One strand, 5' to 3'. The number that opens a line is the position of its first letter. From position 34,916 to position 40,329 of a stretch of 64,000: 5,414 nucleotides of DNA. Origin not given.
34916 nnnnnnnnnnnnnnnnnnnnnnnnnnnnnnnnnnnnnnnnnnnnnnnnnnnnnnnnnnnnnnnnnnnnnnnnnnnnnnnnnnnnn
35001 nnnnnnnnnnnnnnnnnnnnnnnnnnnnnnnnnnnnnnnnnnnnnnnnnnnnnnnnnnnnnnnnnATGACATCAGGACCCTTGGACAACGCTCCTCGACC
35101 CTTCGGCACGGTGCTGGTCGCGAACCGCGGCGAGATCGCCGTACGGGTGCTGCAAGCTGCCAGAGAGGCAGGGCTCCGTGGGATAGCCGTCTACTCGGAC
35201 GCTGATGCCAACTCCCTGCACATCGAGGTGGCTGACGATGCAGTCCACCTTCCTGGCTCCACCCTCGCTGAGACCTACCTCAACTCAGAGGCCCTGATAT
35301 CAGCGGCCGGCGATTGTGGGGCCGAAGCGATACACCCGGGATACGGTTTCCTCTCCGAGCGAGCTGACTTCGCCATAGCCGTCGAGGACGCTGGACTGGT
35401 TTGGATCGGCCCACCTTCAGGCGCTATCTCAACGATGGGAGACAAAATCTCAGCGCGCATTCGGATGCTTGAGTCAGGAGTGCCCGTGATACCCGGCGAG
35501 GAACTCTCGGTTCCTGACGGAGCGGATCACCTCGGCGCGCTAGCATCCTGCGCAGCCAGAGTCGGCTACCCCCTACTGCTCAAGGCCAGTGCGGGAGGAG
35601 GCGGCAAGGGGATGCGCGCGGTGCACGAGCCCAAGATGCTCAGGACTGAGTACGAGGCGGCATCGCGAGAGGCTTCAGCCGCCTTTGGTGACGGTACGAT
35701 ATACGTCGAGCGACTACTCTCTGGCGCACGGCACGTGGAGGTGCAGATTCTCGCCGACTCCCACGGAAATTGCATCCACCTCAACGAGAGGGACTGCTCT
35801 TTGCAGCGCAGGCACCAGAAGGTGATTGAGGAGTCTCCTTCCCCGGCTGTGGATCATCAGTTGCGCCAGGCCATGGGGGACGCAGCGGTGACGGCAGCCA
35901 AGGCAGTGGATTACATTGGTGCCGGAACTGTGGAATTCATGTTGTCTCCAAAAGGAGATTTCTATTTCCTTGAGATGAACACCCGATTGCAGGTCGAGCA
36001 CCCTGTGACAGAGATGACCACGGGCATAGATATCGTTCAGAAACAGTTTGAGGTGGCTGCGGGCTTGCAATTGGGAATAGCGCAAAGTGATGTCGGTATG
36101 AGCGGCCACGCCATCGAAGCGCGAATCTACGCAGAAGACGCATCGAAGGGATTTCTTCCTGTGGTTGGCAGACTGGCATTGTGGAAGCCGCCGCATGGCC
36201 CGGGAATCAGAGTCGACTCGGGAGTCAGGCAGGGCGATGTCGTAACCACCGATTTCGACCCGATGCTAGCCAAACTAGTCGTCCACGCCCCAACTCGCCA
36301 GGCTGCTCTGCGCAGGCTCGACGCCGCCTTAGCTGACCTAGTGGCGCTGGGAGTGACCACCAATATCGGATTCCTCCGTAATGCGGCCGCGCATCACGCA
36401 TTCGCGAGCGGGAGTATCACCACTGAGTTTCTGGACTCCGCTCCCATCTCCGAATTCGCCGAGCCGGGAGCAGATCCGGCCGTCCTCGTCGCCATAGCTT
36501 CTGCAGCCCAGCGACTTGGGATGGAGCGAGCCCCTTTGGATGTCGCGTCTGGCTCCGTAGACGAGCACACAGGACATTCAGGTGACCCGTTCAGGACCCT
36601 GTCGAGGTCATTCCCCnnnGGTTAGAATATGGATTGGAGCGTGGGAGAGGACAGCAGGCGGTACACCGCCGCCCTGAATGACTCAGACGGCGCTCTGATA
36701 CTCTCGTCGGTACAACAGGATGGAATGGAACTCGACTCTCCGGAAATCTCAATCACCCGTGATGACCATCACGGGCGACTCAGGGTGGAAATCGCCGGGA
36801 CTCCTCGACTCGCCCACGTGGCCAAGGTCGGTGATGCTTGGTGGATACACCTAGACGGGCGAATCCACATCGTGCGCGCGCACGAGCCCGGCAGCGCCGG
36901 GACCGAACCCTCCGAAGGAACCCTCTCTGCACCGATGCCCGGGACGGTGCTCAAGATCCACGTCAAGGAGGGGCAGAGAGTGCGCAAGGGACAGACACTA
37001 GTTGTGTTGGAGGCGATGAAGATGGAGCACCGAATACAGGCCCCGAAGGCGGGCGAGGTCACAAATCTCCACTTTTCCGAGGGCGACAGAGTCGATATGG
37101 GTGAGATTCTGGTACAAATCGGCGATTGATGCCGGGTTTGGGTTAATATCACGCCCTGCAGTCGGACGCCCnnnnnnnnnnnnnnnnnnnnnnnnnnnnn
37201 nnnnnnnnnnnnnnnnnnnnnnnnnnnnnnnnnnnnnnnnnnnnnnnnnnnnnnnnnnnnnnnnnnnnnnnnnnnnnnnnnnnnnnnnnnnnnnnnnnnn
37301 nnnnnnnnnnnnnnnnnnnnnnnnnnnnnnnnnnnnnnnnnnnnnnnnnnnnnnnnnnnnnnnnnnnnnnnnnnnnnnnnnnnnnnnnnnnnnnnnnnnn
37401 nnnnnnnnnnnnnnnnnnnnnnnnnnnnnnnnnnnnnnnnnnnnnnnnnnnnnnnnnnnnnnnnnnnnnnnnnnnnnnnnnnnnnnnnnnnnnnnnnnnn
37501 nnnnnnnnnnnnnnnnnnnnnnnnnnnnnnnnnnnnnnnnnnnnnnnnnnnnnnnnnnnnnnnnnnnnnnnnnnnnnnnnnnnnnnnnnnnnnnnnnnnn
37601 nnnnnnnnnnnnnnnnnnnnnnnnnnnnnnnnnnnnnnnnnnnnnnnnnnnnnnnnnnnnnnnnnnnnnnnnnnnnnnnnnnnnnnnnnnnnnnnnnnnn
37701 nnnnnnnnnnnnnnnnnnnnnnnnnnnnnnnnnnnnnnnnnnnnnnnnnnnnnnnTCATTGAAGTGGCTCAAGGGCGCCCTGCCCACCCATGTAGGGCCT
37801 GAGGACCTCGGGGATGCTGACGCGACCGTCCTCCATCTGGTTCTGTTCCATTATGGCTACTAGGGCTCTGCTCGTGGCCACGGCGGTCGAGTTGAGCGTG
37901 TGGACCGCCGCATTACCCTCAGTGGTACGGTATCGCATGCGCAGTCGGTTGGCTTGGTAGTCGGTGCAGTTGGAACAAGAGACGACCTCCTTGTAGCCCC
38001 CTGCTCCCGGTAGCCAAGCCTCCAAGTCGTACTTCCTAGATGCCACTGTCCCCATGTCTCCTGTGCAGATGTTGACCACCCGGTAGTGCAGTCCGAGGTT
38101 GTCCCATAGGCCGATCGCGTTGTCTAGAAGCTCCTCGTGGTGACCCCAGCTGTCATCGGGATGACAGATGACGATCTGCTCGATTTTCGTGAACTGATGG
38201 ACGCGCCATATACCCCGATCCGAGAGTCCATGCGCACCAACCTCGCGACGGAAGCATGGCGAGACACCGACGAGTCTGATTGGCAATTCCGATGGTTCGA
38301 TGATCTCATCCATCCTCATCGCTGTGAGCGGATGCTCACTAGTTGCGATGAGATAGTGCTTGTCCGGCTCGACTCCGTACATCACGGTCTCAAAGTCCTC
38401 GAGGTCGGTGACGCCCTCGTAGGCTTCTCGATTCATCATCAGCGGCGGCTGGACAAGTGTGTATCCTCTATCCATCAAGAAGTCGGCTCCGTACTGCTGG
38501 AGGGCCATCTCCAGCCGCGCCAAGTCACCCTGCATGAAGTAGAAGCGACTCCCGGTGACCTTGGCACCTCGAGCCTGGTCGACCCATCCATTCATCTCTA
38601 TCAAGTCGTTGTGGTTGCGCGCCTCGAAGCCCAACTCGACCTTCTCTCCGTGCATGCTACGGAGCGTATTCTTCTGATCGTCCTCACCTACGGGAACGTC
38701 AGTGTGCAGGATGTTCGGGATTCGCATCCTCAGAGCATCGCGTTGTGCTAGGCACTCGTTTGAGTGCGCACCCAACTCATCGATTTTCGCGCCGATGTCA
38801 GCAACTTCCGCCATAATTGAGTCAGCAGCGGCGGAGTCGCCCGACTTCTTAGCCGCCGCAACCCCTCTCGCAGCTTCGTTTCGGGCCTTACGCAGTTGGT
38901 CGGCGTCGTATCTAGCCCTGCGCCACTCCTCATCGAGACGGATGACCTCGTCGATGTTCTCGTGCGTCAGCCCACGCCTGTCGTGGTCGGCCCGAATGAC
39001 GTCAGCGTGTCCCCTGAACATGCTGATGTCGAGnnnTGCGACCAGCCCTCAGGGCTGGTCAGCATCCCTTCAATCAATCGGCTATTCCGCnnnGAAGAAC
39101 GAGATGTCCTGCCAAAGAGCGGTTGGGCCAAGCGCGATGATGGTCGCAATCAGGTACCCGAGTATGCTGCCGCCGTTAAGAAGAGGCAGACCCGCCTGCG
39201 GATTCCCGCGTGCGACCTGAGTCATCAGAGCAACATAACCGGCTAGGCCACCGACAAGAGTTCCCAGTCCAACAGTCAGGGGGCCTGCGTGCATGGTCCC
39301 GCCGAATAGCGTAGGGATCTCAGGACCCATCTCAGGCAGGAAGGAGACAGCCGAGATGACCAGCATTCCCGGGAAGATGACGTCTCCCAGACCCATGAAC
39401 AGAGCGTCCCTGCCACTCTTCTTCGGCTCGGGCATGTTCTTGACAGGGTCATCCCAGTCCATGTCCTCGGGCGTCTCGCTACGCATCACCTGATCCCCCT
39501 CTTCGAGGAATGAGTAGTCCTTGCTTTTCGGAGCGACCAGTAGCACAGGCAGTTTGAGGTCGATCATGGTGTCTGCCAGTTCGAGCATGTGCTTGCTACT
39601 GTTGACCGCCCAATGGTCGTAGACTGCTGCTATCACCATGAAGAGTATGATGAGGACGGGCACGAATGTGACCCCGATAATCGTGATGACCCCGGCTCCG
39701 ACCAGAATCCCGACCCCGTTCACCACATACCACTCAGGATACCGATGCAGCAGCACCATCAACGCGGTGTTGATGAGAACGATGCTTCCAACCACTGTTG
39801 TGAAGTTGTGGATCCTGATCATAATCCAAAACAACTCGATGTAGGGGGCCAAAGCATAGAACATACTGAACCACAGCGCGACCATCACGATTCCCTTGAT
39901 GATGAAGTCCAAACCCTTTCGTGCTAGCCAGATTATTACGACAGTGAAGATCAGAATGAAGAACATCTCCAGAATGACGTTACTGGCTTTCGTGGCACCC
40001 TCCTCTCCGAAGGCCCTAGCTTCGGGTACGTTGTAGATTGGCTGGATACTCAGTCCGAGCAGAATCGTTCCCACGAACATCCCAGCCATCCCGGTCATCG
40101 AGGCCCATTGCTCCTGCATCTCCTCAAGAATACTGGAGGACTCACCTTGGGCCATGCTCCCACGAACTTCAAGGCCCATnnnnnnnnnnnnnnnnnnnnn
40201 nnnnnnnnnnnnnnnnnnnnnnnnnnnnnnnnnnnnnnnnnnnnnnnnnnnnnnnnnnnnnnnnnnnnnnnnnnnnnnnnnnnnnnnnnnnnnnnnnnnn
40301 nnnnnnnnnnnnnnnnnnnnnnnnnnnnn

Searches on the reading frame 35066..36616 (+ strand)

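Call 50: search_protein_families(library=pfam, proteins=[window:35066-36616:+], max_evalue=0.00001)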
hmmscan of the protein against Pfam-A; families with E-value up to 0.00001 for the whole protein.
window:35066-36616:+ (517 aa): 5 families
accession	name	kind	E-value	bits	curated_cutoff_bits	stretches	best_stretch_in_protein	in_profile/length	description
PF02786.22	CPSase_L_D2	-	2.1e-71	240.2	19.8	1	126-337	1-209/211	Carbamoyl-phosphate synthase L chain, ATP binding domain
PF00289.28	Biotin_carb_N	-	9.2e-39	132.8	25.5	1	14-121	3-110/110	Biotin carboxylase, N-terminal domain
PF02785.25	Biotin_carb_C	-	1.8e-35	121.7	32.4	1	351-457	1-107/108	Biotin carboxylase C-terminal domain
PF07478.18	Dala_Dala_lig_C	-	5.6e-11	42.8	24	1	138-306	6-174/204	D-ala D-ala ligase C-terminus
PF02222.28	ATP-grasp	-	4.7e-07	30.1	27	1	158-307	21-162/179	ATP-grasp domain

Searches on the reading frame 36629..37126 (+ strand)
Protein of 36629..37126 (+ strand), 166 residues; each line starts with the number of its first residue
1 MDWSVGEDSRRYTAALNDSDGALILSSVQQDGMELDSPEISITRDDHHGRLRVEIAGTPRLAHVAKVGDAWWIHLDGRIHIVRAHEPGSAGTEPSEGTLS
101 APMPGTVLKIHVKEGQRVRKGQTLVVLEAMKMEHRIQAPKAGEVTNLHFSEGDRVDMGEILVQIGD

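Call 50: search_protein_families(library=pfam, proteins=[window:36629-37126:+], max_evalue=0.00001)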
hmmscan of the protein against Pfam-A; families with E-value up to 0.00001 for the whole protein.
window:36629-37126:+ (166 aa): 4 families
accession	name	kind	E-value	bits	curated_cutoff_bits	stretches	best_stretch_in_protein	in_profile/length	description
PF00364.28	Biotin_lipoyl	-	8.9e-21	73.9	22.1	1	98-164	2-73/73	Biotin-requiring enzyme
PF13533.13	Biotin_lipoyl_2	-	1.5e-13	50.6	29.8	1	98-128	2-32/32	Biotin-lipoyl like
PF16576.10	HlyD_D23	-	1.9e-07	31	30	0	94-128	106-140/214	Barrel-sandwich domain of CusB or HlyD membrane-fusion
PF13437.12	HlyD_3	-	5.3e-07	30.8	22.2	0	98-128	1-31/106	HlyD family secretion protein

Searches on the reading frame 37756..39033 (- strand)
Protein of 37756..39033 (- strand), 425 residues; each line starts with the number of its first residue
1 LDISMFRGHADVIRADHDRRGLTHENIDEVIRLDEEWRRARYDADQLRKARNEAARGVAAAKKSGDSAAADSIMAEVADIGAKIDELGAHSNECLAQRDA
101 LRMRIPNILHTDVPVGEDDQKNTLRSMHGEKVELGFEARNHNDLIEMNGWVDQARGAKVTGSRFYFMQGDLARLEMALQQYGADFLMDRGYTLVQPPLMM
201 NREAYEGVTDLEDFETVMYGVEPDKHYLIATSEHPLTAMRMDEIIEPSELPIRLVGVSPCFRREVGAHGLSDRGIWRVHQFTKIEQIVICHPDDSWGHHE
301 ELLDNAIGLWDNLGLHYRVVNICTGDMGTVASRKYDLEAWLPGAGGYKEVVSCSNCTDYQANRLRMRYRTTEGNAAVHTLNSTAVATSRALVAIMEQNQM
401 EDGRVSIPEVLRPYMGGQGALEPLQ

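Call 50: search_protein_families(library=pfam, proteins=[window:37756-39033:-], max_evalue=0.00001)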
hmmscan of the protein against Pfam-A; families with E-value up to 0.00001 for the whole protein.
window:37756-39033:- (425 aa): 2 families
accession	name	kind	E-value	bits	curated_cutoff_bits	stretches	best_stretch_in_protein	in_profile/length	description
PF00587.30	tRNA-synt_2b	-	1.8e-37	129.5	29.3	1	224-398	9-179/179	tRNA synthetase class II core domain (G, H, P, S and T)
PF02403.27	Seryl_tRNA_N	-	2.4e-20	73.2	28.2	1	1-108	2-107/108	Seryl-tRNA synthetase N-terminal domain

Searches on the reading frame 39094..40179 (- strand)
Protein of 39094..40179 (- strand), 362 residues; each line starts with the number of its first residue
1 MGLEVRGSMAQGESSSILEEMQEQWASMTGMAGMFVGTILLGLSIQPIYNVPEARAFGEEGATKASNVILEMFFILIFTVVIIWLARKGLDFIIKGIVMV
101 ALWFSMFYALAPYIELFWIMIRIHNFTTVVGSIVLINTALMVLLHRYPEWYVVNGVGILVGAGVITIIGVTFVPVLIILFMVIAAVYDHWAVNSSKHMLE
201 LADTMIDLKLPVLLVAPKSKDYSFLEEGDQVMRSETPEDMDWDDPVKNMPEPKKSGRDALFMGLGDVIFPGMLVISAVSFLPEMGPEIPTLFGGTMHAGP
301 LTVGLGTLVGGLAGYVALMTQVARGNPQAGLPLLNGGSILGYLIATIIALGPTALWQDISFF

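Call 51: search_protein_families(library=pfam, proteins=[window:39094-40179:-], max_evalue=0.00001)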
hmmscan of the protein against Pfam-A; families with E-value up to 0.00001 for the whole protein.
window:39094-40179:- (362 aa): 1 family
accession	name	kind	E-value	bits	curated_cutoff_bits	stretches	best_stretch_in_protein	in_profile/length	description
PF06550.16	SPP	-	1.4e-51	176.1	23.9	1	47-348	17-280/283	Signal-peptide peptidase, presenilin aspartyl protease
